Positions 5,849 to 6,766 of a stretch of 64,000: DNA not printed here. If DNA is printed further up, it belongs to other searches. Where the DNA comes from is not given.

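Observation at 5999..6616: C39-like peptidase with the catalytic Cys replaced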

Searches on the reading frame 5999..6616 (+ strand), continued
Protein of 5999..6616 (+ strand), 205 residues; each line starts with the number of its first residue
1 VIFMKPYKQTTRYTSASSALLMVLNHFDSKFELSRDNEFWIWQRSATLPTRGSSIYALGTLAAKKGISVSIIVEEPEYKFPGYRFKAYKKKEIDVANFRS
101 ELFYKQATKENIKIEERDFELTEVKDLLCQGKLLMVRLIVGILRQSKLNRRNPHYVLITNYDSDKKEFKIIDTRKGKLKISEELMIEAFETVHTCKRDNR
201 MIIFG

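Call 58: find_related_loci(query=A1, collection=metagenome_contigs, flank=6000)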
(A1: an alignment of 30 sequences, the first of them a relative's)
Query A1 (202 aa) in metagenome_contigs; peptide patterns used: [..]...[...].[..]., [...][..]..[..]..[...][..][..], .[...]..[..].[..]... (x = any residue, [..] = any of these).
490 stretches matched a pattern; 44 encode a relative of the query (tblastn E <= 1e-3); 44 distinct loci.
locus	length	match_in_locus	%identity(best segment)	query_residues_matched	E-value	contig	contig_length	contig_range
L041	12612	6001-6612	62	1-202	4e-83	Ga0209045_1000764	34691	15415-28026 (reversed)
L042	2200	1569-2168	59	1-202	2e-80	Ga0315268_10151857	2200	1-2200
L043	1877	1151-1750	57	1-202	2e-78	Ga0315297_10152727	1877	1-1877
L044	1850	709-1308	57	1-202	2e-78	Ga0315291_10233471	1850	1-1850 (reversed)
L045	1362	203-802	57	1-202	5e-80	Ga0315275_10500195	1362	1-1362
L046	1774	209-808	57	1-202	5e-77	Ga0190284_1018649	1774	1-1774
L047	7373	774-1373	54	1-202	2e-73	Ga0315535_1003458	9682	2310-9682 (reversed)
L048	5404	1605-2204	54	1-202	2e-73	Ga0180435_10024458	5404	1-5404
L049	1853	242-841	52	1-202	2e-74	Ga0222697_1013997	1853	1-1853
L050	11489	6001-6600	54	1-202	2e-71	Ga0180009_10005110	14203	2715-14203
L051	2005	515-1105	52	1-202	9e-63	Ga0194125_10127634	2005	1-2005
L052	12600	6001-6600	48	1-202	1e-58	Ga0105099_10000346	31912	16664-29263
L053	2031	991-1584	49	1-201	1e-59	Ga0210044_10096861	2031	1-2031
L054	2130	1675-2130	62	1-152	6e-59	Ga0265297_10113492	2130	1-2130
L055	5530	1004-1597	47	1-201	5e-57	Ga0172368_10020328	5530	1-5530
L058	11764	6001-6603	45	1-202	2e-56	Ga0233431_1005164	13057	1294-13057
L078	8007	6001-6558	34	1-189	1e-22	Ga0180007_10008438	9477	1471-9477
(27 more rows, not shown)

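Call 61: search_protein_families(library=pfam, proteins=[L041:4170-5231:+, L052:3807-4511:+, L052:4511-5200:+, L052:5191-5841:+, L058:2424-3296:+, L058:3302-4351:+, L058:5202-5966:+, L078:3929-5353:+, L078:5353-5997:+, L078:2590-3918:+], max_evalue=0.001)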
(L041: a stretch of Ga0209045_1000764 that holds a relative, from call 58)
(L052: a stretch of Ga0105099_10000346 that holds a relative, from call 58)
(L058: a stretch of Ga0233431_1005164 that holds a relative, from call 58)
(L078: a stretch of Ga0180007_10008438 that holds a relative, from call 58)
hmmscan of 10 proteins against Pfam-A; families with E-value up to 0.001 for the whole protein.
L041:4170-5231:+ (354 aa): 2 families
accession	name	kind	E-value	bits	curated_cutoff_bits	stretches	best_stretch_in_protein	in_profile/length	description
PF14398.11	ATPgrasp_YheCD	-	2.2e-05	24.3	26.8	1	163-336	48-229/255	YheC/D like ATP-grasp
PF14397.11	ATPgrasp_ST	-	0.00049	19.8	31.4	0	126-187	20-87/278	Sugar-transfer associated ATP-grasp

L052:3807-4511:+ (235 aa): 1 family
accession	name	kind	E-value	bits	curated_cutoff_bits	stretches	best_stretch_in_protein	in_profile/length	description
PF01891.21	CbiM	-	8e-29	101.4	23.1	1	4-233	1-205/205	Cobalt uptake substrate-specific transmembrane region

L052:4511-5200:+ (230 aa): 1 family
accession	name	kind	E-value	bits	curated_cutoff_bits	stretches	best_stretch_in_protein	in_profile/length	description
PF02361.21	CbiQ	-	2.2e-15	57.3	25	1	94-200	99-210/216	Cobalt transport protein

L052:5191-5841:+ (217 aa): 12 families
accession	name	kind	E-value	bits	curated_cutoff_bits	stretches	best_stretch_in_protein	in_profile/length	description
PF00005.33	ABC_tran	-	1.9e-31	109.9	25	1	27-169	4-136/137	ABC transporter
PF13304.12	AAA_21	-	5e-10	40.4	27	1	127-205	223-303/304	AAA domain, putative AbiEii toxin, Type IV TA system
PF02463.25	SMC_N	-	1e-08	35.3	40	1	36-209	26-206/220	RecF/RecN/SMC N terminal domain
PF13555.12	AAA_29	-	8e-06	26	27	1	35-64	23-51/61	P-loop containing region of AAA domain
PF05729.18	NACHT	-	5.3e-05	23.6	26.7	1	36-59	2-25/167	NACHT domain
PF01637.24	ATPase_2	-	0.00012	22.5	33.2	1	32-122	18-79/225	ATPase domain predominantly from Archaea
PF13476.12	AAA_23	-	0.00017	22.7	27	1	35-60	20-45/201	AAA domain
PF13401.12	AAA_22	-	0.00035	21.3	27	0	36-197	7-120/130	AAA domain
PF00931.28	NB-ARC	-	0.00035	20.4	23.5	0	31-208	16-144/248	NB-ARC domain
PF00910.28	RNA_helicase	-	0.0004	21.3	21.5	0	37-91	1-58/105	RNA helicase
PF13175.12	AAA_15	-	0.00082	19.5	32.1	0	25-172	22-92/374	AAA ATPase domain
PF13245.12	AAA_19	-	0.00091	19.8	25.1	0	35-106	12-74/134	AAA domain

L058:2424-3296:+ (291 aa): 1 family
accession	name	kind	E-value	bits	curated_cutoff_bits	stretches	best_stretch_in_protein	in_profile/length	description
PF01177.27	Asp_Glu_race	-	5.7e-25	88.8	31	1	18-208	12-205/211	Asp/Glu/Hydantoin racemase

L058:3302-4351:+ (350 aa): 0 families

L058:5202-5966:+ (255 aa): 2 families
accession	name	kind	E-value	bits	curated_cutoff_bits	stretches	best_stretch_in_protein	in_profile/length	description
PF04909.20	Amidohydro_2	-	1.7e-25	90.8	26.4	1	69-254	70-289/289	Amidohydrolase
PF01026.27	TatD_DNase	-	2.2e-05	24.4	27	1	15-235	1-222/253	TatD related DNase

L078:3929-5353:+ (475 aa): 3 families
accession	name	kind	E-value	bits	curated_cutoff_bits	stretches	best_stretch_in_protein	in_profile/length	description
PF02878.22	PGM_PMM_I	-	2.8e-25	89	22.5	1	7-137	3-135/138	Phosphoglucomutase/phosphomannomutase, alpha/beta/alpha domain I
PF02879.22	PGM_PMM_II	-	6.7e-24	84.8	29.3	1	156-251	3-102/103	Phosphoglucomutase/phosphomannomutase, alpha/beta/alpha domain II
PF02880.22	PGM_PMM_III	-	9.6e-19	68.1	20.7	1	258-365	3-112/115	Phosphoglucomutase/phosphomannomutase, alpha/beta/alpha domain III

L078:5353-5997:+ (215 aa): 3 families
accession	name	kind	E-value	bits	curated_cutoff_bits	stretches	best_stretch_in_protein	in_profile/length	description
PF13419.12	HAD_2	-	8.3e-36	124.2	23.8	1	5-184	1-178/178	Haloacid dehalogenase-like hydrolase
PF00702.32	Hydrolase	-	7.7e-24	85.6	26.4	1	2-178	1-191/191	haloacid dehalogenase-like hydrolase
PF13242.12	Hydrolase_like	-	3e-05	24.3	22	1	140-186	3-50/75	HAD-hyrolase-like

L078:2590-3918:+ (443 aa): 4 families
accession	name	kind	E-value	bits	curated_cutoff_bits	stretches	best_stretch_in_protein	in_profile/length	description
PF02878.22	PGM_PMM_I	-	2.6e-36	124.8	22.5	1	6-119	2-121/138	Phosphoglucomutase/phosphomannomutase, alpha/beta/alpha domain I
PF02879.22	PGM_PMM_II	-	5.6e-24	85.1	29.3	1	149-248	2-103/103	Phosphoglucomutase/phosphomannomutase, alpha/beta/alpha domain II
PF02880.22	PGM_PMM_III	-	9.2e-20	71.3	20.7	1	253-359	2-112/115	Phosphoglucomutase/phosphomannomutase, alpha/beta/alpha domain III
PF00408.26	PGM_PMM_IV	-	0.00013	22.4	23.1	1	392-426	22-56/68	Phosphoglucomutase/phosphomannomutase, C-terminal domain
